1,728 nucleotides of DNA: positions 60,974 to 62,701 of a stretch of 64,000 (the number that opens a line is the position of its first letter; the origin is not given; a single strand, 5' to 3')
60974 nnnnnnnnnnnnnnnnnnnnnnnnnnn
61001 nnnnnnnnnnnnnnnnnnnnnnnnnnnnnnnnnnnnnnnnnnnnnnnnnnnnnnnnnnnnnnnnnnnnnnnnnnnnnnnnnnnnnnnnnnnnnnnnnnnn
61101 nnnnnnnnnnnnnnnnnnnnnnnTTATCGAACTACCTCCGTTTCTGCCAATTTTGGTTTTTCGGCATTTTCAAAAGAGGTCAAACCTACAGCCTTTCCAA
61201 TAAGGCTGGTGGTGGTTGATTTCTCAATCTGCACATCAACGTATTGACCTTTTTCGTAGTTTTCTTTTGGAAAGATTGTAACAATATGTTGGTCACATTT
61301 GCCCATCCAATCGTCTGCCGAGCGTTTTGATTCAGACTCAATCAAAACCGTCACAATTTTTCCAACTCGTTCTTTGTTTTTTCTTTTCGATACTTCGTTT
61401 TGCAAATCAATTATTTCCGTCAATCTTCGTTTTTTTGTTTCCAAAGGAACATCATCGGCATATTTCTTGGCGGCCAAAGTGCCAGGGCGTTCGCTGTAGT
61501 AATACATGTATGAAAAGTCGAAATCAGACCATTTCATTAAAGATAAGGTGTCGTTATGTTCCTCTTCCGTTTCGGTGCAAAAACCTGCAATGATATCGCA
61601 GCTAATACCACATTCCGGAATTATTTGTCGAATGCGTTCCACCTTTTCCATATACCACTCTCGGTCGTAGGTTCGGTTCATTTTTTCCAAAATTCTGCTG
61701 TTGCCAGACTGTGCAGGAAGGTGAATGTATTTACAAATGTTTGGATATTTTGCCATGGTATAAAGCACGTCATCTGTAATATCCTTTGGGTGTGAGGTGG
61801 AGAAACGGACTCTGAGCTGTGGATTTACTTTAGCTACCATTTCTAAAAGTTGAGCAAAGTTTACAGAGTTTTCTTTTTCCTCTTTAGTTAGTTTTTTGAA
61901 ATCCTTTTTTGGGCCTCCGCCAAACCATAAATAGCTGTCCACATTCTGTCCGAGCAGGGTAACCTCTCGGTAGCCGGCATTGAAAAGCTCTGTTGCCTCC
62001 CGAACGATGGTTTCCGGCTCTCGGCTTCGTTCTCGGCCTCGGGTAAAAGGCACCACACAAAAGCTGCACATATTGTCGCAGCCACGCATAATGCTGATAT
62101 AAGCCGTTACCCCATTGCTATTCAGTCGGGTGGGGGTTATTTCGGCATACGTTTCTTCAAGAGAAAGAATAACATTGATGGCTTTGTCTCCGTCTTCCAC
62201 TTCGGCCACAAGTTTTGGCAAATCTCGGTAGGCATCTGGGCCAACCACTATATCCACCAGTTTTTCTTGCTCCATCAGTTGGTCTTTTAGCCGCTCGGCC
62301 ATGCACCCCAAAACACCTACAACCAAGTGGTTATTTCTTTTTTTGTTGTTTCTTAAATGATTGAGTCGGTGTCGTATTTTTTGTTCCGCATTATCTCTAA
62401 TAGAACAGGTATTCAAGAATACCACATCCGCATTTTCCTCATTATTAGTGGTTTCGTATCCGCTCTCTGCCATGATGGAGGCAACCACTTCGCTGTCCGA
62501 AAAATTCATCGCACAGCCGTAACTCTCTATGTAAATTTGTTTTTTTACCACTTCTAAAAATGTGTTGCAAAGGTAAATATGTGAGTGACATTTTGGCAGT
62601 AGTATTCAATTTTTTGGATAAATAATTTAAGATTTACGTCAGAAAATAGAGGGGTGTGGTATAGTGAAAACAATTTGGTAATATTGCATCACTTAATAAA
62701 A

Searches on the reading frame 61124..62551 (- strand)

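Call 99: search_protein_families(library=pfam, proteins=[window:61124-62551:-], max_evalue=0.000001)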
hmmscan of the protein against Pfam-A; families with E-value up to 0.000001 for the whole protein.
window:61124-62551:- (475 aa): 3 families
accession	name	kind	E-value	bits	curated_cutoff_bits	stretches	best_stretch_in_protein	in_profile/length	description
PF00919.26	UPF0004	-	4.7e-32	110.4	27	1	6-104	2-98/98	Uncharacterized protein family UPF0004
PF04055.27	Radical_SAM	-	7.4e-27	95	29.5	1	152-338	1-165/166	Radical SAM superfamily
PF01938.26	TRAM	-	5.4e-11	42.6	21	1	394-455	2-61/61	TRAM domain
